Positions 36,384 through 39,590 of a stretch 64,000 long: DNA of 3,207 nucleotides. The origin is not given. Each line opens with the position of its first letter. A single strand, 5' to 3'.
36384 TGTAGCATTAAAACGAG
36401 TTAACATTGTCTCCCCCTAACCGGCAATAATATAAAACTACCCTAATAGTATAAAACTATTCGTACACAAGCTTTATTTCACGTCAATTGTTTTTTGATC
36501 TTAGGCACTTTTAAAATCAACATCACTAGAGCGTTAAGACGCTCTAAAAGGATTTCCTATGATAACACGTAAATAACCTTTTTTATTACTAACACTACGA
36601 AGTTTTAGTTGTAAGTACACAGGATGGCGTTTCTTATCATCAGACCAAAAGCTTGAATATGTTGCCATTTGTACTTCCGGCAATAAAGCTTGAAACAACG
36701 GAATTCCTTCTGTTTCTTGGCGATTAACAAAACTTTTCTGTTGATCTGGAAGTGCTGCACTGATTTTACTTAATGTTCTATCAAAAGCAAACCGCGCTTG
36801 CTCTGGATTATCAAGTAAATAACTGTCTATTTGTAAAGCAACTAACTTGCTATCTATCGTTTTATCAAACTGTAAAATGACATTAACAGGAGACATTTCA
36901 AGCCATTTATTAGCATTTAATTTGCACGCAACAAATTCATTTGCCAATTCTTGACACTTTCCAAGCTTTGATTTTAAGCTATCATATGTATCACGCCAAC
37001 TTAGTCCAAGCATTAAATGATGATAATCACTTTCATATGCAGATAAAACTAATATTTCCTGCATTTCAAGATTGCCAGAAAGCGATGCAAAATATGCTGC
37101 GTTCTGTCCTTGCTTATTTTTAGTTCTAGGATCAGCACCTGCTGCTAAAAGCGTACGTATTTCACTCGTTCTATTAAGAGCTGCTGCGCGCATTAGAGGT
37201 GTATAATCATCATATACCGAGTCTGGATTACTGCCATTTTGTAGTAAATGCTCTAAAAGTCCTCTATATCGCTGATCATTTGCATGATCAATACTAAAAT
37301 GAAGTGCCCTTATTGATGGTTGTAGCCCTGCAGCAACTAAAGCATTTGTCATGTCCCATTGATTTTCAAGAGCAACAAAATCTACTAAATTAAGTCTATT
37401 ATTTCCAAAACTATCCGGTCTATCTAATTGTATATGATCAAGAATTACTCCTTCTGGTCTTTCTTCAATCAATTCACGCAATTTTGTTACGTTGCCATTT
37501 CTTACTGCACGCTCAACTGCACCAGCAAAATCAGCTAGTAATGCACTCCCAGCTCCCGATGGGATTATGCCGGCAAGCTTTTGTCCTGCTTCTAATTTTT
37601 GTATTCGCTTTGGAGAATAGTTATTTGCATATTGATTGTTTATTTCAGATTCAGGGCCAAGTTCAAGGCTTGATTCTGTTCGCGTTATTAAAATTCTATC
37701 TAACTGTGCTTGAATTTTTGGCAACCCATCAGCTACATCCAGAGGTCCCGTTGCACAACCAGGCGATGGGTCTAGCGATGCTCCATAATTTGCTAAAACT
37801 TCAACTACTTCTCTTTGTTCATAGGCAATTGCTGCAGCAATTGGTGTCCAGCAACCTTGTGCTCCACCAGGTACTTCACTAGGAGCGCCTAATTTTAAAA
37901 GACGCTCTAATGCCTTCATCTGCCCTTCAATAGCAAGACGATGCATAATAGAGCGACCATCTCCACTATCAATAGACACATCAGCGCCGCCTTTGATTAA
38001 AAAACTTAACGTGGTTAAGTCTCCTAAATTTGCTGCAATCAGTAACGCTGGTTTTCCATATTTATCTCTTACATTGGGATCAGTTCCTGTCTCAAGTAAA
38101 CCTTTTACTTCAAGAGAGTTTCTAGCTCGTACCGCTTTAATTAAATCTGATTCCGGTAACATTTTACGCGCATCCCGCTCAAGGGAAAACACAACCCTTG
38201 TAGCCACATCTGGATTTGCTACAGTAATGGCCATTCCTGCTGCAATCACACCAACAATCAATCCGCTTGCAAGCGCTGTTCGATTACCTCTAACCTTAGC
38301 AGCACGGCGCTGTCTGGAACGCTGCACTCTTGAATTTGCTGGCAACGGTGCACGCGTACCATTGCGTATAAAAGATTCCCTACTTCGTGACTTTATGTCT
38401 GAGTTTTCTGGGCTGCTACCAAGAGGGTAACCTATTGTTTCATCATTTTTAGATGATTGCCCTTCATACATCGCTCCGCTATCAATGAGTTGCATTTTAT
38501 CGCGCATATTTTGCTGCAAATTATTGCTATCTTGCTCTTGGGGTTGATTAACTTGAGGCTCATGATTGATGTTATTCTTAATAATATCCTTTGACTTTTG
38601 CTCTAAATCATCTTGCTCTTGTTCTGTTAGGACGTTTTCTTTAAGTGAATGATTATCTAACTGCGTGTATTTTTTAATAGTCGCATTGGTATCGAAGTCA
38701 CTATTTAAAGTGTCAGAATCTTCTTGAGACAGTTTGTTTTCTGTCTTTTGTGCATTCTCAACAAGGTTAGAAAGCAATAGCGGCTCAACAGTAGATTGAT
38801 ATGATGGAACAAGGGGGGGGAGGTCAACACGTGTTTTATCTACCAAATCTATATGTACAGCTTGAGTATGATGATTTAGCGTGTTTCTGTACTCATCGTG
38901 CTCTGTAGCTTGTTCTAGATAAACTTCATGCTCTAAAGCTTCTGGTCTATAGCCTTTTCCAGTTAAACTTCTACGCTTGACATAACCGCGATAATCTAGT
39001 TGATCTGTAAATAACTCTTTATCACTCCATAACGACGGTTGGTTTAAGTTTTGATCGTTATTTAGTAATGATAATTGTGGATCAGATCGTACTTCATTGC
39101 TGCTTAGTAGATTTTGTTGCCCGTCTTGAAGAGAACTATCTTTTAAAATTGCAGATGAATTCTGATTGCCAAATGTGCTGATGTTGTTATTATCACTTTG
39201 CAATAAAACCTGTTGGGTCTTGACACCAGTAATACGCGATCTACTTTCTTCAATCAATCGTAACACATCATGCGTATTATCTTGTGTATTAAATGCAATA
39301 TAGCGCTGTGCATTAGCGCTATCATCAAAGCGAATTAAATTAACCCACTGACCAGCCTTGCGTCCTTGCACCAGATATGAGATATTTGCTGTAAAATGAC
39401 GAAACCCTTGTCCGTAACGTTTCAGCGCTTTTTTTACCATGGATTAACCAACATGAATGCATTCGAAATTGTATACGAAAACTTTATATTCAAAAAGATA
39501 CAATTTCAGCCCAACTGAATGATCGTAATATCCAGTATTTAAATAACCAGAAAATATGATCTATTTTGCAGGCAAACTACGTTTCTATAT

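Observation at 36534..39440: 968-aa membrane-anchored ankyrin-repeat protein with a disordered polar N-terminal half and a basic C-terminus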

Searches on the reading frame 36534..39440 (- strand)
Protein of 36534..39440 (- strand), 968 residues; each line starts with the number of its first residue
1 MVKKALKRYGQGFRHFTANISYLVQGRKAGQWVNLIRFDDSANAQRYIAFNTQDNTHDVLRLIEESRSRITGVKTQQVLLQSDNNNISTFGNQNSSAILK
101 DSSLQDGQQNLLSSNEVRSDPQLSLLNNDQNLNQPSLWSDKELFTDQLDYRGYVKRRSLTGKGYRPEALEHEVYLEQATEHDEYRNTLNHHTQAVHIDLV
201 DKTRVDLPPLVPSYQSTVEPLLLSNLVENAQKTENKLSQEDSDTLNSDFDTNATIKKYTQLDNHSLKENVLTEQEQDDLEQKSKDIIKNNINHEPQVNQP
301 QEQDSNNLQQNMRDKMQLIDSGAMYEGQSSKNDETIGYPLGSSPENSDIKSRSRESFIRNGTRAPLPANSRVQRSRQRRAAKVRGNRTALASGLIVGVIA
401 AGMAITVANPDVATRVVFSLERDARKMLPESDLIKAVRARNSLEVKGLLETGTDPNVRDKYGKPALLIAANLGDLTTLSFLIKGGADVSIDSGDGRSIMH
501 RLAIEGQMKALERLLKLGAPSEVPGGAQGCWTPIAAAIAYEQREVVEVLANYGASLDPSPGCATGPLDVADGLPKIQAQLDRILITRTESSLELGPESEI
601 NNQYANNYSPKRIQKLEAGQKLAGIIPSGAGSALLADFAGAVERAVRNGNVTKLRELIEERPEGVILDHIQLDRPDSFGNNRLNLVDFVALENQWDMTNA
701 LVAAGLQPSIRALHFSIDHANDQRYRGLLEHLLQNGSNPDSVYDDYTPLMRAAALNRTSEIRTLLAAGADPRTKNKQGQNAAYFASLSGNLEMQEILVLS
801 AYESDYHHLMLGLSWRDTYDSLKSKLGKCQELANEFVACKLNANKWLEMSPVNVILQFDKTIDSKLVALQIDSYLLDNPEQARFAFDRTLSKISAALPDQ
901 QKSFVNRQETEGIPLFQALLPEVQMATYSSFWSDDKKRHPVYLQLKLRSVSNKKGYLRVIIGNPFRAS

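Call 3: search_protein_families(library=pfam, proteins=[window:36534-39440:-], max_evalue=0.1)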
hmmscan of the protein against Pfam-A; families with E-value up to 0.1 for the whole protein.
window:36534-39440:- (968 aa): 6 families
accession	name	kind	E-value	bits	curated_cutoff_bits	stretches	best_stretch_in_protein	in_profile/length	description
PF12796.13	Ank_2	-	1.8e-21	76.9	27.3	3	727-798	11-80/90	Ankyrin repeats (3 copies)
PF13637.12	Ank_4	-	8.3e-18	64.5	22.7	3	749-794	1-46/50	Ankyrin repeats (many copies)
PF00023.36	Ank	-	1.8e-14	53.5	21.1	1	744-776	1-33/33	Ankyrin repeat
PF13606.12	Ank_3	-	5.5e-14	51.2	22.3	0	745-772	2-29/30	Ankyrin repeat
PF13857.12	Ank_5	-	3.6e-09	37.2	27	1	732-781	1-52/56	Ankyrin repeats (many copies)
PF24521.3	Ank_KRIT1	-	0.01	16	80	1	469-552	25-107/149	KRIT1 ankyrin-repeats domain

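Call 4: search_protein_families(library=ncbifam, proteins=[window:36534-39440:-], max_evalue=0.1)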
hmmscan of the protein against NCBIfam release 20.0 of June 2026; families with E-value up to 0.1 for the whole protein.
window:36534-39440:- (968 aa): 4 families
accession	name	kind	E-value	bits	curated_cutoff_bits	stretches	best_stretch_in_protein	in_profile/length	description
NF041931.2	MzaA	equivalog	5.6e-10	38.7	800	2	745-802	35-90/726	MZA anti-phage system associated sigma-70 family RNA polymerase sigma factor MzaA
NF043029.1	T4SS_AnkY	equivalog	1.5e-09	36.9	600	1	431-497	460-526/543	Dot/Icm T4SS effector AnkY/LegA9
NF043023.1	T4SS_AnkH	equivalog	4.5e-06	25.7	600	0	729-799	15-86/467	Dot/Icm T4SS effector AnkH/LegA3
NF043028.1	T4SS_AnkX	equivalog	2.6e-05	22.6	1400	1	436-557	555-679/938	Dot/Icm T4SS effector AnkN/AnkX/LegA8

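Call 6: find_homologous_proteins(query=window:36534-39440:-, max_evalue=0.001)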
Query window:36534-39440:- (968 aa): 10 proteins with E <= 0.001 among 8000 candidates.
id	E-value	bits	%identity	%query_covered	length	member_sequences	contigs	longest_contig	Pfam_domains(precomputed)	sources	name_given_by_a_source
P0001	0.0e+0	2153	100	100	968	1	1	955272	PF13606.13,PF13857.13,PF12796.14,PF00023.37,PF13637.13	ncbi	-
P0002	7.5e-243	827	65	58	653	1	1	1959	PF13606.13,PF13857.13,PF12796.14,PF00023.37,PF13637.13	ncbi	ncbi:MAG: ankyrin repeat domain-containing protein, partial [Pseudomonadota bacterium]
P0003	4.2e-20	90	27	38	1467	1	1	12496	PF17820.8,PF03572.24,PF13857.13,PF00595.30,PF22694.2,PF23745.2,PF13176.13,PF24885.2,PF00023.37,PF13637.13,PF01471.24,PF13374.13,PF13606.13,PF13180.13,PF00515.35,PF13424.13,PF12796.14,PF24521.3,PF07719.24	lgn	-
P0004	5.2e-14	70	26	37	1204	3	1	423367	PF22939.3,PF13606.13,PF13857.13,PF24883.3,PF23745.2,PF12796.14,PF00023.37,PF13637.13,PF24521.3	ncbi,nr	ncbi:hypothetical protein HWV62_43772 [Athelia sp. TMB]|nr:hypothetical protein HWV62_43772 [Athelia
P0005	4.1e-11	60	26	18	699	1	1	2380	PF13606.13,PF13857.13,PF23745.2,PF12796.14,PF00023.37,PF13637.13,PF24521.3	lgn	-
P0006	3.9e-8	50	33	13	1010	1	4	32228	PF13606.13,PF13857.13,PF23745.2,PF12796.14,PF00023.37,PF13637.13,PF24521.3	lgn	-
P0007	1.0e-5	42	25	34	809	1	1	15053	PF13606.13,PF13857.13,PF23745.2,PF12796.14,PF00023.37,PF13637.13,PF24521.3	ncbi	ncbi:MAG: ankyrin repeat domain-containing protein [Bacteroidota bacterium]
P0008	1.6e-5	42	33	14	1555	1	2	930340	PF13606.13,PF13857.13,PF28177.1,PF24883.3,PF14479.12,PF23745.2,PF05729.19,PF12796.14,PF00023.37,PF13637.13,PF24521.3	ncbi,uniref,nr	ncbi:hypothetical protein NW752_009529 [Fusarium irregulare]|uniref:Ankyrin n=1 Tax=Fusarium irregul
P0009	4.5e-4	37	33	7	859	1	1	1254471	PF24390.2,PF13606.13,PF13857.13,PF12796.14,PF00023.37,PF13637.13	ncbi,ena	-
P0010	8.3e-4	36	31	7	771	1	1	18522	PF25168.2,PF25174.2,PF24814.2,PF24805.2,PF23381.2,PF13857.13,PF25173.2,PF23745.2,PF25175.2,PF00023.37,PF24817.2,PF13637.13,PF24782.3,PF13606.13,PF24807.2,PF12796.14,PF00400.39,PF23414.2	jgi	jgi:ankyrin repeat protein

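Call 7: find_encoding_contigs(protein=P0001, flank=3000, max_places=4)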
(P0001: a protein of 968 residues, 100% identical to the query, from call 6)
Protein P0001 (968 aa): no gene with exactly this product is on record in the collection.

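Call 8: find_encoding_contigs(protein=P0002, flank=5000, max_places=4)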
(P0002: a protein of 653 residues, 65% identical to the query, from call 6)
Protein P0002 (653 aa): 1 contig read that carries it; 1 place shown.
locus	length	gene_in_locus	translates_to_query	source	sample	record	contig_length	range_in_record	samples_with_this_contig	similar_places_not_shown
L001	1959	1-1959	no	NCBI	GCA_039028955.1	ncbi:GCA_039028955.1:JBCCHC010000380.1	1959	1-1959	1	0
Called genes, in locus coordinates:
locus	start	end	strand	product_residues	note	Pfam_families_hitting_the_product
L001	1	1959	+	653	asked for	PF00023:Ank (faint), PF12796:Ank_2 (weak), PF13606:Ank_3 (faint), PF13637:Ank_4 (faint), PF13857:Ank_5 (faint), PF12796:Ank_2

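Call 9: find_related_loci(query=window:36534-39440:-, collection=genome_contigs, flank=10000)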
Query window:36534-39440:- (968 aa) in genome_contigs; peptide patterns used: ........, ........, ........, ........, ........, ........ (x = any residue, [..] = any of these).
52 stretches matched a pattern, but none encodes a relative of the query by tblastn (E <= 1e-3).

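Call 13: list_cluster_members(proteins=[window:36534-39440:-, P0002, window:35184-36407:-, window:39686-40051:-, window:40421-40948:+, window:43299-44720:-, window:33611-34612:+])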
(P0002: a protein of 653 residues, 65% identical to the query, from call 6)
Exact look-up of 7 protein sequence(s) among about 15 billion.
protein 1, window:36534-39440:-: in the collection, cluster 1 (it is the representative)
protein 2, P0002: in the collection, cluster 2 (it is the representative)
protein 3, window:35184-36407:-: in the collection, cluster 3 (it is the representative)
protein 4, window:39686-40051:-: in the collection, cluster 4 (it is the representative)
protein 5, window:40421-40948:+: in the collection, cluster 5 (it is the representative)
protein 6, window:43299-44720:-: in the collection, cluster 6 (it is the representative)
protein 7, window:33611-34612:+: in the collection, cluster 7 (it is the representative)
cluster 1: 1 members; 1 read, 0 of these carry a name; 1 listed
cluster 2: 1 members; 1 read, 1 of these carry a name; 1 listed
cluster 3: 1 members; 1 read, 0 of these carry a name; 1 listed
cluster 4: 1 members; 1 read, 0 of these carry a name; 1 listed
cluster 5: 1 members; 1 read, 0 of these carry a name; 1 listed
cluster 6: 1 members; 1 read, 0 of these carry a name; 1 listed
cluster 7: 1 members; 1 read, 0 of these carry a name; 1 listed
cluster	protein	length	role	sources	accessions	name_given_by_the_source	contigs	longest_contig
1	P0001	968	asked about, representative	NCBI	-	-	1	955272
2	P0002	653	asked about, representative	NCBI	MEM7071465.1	MAG: ankyrin repeat domain-containing protein, partial [Pseudomonadota bacterium]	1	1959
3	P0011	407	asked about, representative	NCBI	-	-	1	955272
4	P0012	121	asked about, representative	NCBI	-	-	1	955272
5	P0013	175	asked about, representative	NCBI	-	-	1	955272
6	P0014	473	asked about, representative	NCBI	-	-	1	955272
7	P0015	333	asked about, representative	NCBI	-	-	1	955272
